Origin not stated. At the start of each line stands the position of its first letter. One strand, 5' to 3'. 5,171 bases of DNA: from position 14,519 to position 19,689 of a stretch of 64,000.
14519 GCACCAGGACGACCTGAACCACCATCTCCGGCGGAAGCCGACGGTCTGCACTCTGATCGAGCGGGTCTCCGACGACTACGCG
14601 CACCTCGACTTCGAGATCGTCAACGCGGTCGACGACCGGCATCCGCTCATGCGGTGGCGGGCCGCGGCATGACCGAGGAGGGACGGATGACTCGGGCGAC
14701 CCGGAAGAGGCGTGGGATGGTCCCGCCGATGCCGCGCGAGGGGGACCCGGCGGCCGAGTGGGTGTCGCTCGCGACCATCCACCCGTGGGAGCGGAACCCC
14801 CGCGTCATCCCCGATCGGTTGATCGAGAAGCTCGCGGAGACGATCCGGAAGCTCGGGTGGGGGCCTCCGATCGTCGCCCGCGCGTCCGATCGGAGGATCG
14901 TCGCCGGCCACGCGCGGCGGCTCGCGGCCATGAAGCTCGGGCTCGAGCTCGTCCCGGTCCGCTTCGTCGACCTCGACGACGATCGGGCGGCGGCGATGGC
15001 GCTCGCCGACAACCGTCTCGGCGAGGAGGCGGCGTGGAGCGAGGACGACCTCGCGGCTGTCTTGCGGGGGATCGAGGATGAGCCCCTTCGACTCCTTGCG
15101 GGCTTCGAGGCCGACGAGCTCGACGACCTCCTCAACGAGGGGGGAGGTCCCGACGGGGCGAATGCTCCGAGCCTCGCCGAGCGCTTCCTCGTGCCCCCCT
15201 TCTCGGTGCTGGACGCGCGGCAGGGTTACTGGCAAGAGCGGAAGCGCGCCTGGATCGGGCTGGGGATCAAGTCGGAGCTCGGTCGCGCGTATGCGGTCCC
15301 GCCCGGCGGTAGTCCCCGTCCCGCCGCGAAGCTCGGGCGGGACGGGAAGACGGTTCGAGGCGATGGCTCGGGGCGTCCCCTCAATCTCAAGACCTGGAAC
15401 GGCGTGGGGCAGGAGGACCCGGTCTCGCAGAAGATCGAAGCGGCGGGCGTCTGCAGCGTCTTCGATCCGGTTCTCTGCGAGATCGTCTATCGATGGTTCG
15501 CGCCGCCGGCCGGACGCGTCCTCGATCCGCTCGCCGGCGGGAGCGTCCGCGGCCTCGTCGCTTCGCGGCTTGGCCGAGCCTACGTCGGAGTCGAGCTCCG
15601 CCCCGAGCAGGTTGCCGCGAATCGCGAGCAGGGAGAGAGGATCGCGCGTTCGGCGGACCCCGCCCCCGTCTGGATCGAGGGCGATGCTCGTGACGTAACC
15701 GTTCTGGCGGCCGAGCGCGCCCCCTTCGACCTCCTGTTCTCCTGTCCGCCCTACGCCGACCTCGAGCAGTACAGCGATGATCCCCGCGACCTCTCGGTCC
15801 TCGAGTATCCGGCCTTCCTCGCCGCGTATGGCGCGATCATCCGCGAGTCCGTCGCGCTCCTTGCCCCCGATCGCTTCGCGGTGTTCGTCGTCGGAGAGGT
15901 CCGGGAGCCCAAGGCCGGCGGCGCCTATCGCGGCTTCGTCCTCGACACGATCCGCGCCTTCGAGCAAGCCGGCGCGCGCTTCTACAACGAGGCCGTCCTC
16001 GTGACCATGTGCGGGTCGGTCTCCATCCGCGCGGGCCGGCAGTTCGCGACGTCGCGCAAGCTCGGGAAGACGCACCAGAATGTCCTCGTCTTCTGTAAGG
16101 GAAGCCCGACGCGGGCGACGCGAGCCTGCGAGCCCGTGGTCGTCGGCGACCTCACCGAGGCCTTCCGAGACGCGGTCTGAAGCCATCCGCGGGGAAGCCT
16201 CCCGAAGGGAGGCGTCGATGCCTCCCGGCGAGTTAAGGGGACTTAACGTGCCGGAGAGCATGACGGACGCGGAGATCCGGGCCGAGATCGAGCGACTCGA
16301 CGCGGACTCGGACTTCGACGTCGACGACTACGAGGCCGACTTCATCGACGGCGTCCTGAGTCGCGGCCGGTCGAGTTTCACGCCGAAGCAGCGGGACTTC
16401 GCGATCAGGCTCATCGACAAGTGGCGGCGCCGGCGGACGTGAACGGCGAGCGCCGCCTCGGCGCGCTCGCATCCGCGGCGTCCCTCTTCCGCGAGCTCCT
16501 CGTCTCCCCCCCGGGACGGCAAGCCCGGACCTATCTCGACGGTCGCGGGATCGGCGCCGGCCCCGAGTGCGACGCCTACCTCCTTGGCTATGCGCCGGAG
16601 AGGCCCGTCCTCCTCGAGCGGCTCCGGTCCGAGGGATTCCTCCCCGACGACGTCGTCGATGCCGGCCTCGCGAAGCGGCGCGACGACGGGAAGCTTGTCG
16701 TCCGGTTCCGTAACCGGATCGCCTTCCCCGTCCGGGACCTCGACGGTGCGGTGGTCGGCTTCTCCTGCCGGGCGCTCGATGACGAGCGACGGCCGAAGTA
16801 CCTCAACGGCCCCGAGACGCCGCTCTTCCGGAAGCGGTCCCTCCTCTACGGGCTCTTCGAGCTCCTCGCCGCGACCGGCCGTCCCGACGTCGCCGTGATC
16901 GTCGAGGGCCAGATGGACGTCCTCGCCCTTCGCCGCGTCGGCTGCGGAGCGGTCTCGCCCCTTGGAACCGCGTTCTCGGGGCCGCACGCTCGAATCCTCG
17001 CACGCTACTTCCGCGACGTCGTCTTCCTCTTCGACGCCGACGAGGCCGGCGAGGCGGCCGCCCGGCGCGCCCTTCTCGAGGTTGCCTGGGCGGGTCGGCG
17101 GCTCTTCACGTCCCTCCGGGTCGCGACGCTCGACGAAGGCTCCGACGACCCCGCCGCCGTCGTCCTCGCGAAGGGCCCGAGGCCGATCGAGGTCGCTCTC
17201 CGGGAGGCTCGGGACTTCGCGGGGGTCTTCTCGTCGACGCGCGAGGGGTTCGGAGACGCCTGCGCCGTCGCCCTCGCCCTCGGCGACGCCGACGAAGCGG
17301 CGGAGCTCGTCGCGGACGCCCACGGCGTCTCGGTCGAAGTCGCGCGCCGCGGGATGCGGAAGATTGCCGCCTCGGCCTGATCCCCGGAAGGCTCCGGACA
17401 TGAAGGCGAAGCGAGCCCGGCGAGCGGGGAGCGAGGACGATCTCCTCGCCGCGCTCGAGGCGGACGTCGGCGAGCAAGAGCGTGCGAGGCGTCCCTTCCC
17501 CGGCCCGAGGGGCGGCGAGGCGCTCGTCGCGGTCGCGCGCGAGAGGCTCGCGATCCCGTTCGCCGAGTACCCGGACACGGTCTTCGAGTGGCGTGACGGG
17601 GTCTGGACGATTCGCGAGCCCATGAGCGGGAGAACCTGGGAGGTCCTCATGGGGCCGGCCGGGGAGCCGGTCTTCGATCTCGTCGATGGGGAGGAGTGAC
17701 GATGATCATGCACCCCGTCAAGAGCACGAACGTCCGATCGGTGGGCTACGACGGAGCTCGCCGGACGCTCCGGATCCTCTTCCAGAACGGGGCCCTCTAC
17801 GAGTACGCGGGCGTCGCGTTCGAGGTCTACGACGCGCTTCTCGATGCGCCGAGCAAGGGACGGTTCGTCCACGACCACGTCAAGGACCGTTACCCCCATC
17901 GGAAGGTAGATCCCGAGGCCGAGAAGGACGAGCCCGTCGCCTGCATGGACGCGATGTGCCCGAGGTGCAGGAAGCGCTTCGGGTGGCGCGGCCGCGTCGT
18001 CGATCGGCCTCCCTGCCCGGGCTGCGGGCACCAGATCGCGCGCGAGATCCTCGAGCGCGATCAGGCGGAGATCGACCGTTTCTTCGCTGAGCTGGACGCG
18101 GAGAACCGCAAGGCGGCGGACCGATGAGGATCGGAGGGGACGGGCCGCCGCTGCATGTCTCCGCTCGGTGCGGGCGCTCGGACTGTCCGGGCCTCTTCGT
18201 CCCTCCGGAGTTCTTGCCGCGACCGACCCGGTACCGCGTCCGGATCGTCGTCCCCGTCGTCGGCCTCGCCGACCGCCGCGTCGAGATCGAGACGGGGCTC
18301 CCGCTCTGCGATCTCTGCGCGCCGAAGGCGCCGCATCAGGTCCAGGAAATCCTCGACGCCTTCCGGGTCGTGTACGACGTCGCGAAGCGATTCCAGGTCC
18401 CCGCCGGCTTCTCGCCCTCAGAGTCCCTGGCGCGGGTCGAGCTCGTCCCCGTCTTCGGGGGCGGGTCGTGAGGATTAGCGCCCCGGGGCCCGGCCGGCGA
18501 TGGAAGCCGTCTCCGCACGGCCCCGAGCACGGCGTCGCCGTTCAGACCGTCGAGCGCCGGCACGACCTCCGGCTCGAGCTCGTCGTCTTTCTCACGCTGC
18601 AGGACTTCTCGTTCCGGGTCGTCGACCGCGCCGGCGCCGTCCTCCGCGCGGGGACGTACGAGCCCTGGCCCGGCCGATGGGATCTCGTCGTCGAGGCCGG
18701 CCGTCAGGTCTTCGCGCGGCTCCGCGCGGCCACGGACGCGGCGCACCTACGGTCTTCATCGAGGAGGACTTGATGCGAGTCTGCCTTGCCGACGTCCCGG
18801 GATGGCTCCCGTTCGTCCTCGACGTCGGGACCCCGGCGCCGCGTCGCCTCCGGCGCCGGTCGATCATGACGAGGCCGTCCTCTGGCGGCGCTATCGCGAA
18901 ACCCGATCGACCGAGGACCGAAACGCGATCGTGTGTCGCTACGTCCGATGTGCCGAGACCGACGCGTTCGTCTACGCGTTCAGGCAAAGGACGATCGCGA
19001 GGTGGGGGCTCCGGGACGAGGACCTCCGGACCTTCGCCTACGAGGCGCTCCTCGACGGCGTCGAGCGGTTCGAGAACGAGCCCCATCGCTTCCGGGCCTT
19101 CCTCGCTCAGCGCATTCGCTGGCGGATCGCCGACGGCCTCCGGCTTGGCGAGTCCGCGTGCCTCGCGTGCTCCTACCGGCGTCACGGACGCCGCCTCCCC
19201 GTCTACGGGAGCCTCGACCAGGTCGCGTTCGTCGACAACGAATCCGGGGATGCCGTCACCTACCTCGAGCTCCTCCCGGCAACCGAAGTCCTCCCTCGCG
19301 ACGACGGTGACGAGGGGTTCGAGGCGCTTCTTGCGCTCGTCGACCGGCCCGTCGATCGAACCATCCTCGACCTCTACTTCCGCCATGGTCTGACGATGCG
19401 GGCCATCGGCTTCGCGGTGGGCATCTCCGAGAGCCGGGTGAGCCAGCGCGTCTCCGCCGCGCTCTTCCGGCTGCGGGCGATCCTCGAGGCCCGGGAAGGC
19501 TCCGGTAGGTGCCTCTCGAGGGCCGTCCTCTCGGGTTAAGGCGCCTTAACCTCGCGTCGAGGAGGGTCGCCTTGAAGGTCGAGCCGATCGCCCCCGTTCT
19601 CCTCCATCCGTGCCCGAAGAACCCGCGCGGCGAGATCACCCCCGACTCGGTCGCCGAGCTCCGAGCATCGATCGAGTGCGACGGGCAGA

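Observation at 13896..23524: Large terminase split into ATPase and nuclease genes 8 kb apart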

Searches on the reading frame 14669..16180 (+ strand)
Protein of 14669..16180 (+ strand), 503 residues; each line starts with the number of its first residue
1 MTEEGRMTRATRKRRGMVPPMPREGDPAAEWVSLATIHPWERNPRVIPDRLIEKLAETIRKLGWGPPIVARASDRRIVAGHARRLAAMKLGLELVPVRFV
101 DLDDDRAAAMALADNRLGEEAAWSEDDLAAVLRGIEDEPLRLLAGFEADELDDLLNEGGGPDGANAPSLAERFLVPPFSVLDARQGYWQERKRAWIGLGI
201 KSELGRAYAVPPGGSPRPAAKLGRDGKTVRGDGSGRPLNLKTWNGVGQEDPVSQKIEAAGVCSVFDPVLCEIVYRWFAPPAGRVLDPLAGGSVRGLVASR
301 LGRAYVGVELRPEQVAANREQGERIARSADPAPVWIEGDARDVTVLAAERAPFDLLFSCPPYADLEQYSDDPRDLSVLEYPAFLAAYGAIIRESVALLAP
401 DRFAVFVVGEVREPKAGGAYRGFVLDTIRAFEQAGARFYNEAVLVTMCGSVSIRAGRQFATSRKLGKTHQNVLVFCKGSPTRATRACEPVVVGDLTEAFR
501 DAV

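Call 16: search_protein_families(library=pfam, proteins=[window:14669-16180:+], max_evalue=0.01)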
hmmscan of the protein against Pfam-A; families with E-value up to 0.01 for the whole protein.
window:14669-16180:+ (503 aa): 3 families
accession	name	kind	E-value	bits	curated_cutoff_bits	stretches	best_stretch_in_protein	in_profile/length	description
PF02195.25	ParB_N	-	4.9e-07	30.1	26.3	1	33-115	7-93/95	ParB N-terminal domain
PF01555.25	N6_N4_Mtase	-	5.6e-05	23.6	26.7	0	278-316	179-217/221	DNA methylase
PF03602.21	Cons_hypoth95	-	0.0088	16.2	24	0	282-370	43-131/182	Conserved hypothetical protein 95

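Call 17: search_protein_families(library=phrogs, proteins=[window:14669-16180:+], max_evalue=0.001)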
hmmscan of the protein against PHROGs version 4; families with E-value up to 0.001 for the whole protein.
window:14669-16180:+ (503 aa): 17 families
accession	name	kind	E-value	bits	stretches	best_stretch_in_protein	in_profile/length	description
phrog_498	-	other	6.2e-108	363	2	255-494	352-613/633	DNA methyltransferase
phrog_12517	-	unknown function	5.8e-95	319.1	1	255-490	80-314/316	-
phrog_15396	-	DNA, RNA and nucleotide metabolism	3e-33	116.7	1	30-220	5-213/258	ParB-like partition nuclease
phrog_620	-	DNA, RNA and nucleotide metabolism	5.5e-31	109.3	1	32-163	12-143/217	ParB-like partition protein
phrog_8071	-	DNA, RNA and nucleotide metabolism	1.2e-26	94.9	1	29-158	7-133/389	ParB-like partition protein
phrog_723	-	DNA, RNA and nucleotide metabolism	5.5e-23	82.9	1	29-157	13-143/223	ParB-like partition protein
phrog_930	-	DNA, RNA and nucleotide metabolism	1.1e-18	68.9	1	32-153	10-131/223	ParB-like partition protein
phrog_940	-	DNA, RNA and nucleotide metabolism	1.5e-14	55.1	1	32-138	9-115/388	nuclease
phrog_4715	-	DNA, RNA and nucleotide metabolism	5.3e-11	42.6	1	32-122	150-244/630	ParB-like partition protein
phrog_9353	-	unknown function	2.9e-10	41.4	1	36-152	18-135/245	-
phrog_5475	-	unknown function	3.6e-10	40.2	1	36-107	10-79/458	-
phrog_18056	-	DNA, RNA and nucleotide metabolism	6.2e-08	32.9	1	30-111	4-83/387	ParB-like partition nuclease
phrog_6218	-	DNA, RNA and nucleotide metabolism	8.9e-08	32.7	1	36-111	14-90/506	ParB-like partition protein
phrog_3264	-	DNA, RNA and nucleotide metabolism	3.7e-07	31.1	1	45-120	65-143/337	ParB-like partition protein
phrog_2159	-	DNA, RNA and nucleotide metabolism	6.4e-06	26.8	1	30-111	62-152/365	ParB-like partition protein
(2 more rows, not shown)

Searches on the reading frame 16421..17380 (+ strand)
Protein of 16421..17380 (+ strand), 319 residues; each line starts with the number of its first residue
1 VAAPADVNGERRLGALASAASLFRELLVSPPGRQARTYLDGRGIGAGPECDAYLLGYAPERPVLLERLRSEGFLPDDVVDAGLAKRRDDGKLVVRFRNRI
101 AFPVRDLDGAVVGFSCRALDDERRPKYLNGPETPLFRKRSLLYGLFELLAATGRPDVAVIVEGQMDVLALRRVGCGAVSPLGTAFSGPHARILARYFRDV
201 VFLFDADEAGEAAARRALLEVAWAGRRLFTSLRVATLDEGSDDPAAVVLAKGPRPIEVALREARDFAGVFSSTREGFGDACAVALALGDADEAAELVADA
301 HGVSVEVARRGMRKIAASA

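Call 16: search_protein_families(library=pfam, proteins=[window:16421-17380:+], max_evalue=0.01)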
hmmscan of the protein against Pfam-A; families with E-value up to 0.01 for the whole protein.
window:16421-17380:+ (319 aa): 4 families
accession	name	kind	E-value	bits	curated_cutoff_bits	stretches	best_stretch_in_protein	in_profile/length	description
PF08275.17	DNAG_N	-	2.3e-31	108.9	26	1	23-147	2-126/128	DNA primase catalytic core, N-terminal domain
PF13662.12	Toprim_4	-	2.6e-12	47.2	25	1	157-218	2-71/85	Toprim domain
PF13155.12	Toprim_2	-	4.9e-12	46.5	22.1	1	159-225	1-70/88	Toprim-like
PF01751.28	Toprim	-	1.2e-09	38.6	23.1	1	158-218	2-77/96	Toprim domain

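Call 17: search_protein_families(library=phrogs, proteins=[window:16421-17380:+], max_evalue=0.001)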
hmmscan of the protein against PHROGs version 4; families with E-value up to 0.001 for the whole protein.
window:16421-17380:+ (319 aa): 6 families
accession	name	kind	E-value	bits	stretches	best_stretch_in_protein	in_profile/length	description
phrog_6444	-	DNA, RNA and nucleotide metabolism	9.7e-59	200.6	1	16-270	120-373/577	DNA primase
phrog_47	-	DNA, RNA and nucleotide metabolism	7.5e-34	118.4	1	29-245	144-319/947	DNA primase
phrog_239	-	DNA, RNA and nucleotide metabolism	7.2e-10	39.4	1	97-253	142-301/801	DNA primase/helicase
phrog_849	-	DNA, RNA and nucleotide metabolism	4.6e-07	30.2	1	66-217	151-306/435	DNA primase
phrog_22657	-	unknown function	2.4e-05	23.2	1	80-215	184-319/1185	-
phrog_6088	-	DNA, RNA and nucleotide metabolism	7.8e-05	22.3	1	94-217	121-253/772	DNA primase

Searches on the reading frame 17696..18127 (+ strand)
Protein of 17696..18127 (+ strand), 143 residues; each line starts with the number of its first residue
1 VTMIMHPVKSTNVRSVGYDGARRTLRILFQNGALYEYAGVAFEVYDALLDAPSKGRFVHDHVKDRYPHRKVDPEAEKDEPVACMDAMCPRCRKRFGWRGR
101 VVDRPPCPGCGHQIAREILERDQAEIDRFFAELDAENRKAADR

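Call 16: search_protein_families(library=pfam, proteins=[window:17696-18127:+], max_evalue=0.01)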
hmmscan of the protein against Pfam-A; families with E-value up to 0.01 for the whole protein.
window:17696-18127:+ (143 aa): 1 family
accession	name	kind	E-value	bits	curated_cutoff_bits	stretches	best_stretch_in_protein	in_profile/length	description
PF13619.11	KTSC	-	9.7e-22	76.9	25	1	9-66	1-58/58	KTSC domain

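Call 17: search_protein_families(library=phrogs, proteins=[window:17696-18127:+], max_evalue=0.001)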
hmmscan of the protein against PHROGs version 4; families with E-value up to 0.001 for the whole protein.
window:17696-18127:+ (143 aa): 2 families
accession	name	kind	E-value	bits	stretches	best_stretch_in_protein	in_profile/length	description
phrog_3292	-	unknown function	1.6e-16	61.5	1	2-92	107-199/436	-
phrog_8113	-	unknown function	1.2e-11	46.1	1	9-77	18-86/144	-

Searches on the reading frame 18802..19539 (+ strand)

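Call 16: search_protein_families(library=pfam, proteins=[window:18802-19539:+], max_evalue=0.01)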
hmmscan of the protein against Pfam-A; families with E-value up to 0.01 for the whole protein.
window:18802-19539:+ (245 aa): 2 families
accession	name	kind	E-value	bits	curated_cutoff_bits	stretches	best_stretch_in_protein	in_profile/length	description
PF04545.22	Sigma70_r4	-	5.5e-09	35.8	24.1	1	185-226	9-50/50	Sigma-70, region 4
PF04542.20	Sigma70_r2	-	0.0033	17.6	24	1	73-114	24-66/71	Sigma-70 region 2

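Call 17: search_protein_families(library=phrogs, proteins=[window:18802-19539:+], max_evalue=0.001)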
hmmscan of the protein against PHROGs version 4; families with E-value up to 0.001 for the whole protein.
window:18802-19539:+ (245 aa): 3 families
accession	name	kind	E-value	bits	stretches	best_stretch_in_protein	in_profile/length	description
phrog_351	-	transcription regulation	2.8e-07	30.5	1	65-233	527-731/928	RNA polymerase sigma factor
phrog_1740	-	transcription regulation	0.00022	20.8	1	185-232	173-220/567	RNA polymerase sigma factor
phrog_36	-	transcription regulation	0.00045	20.9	1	173-230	133-189/220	transcriptional regulator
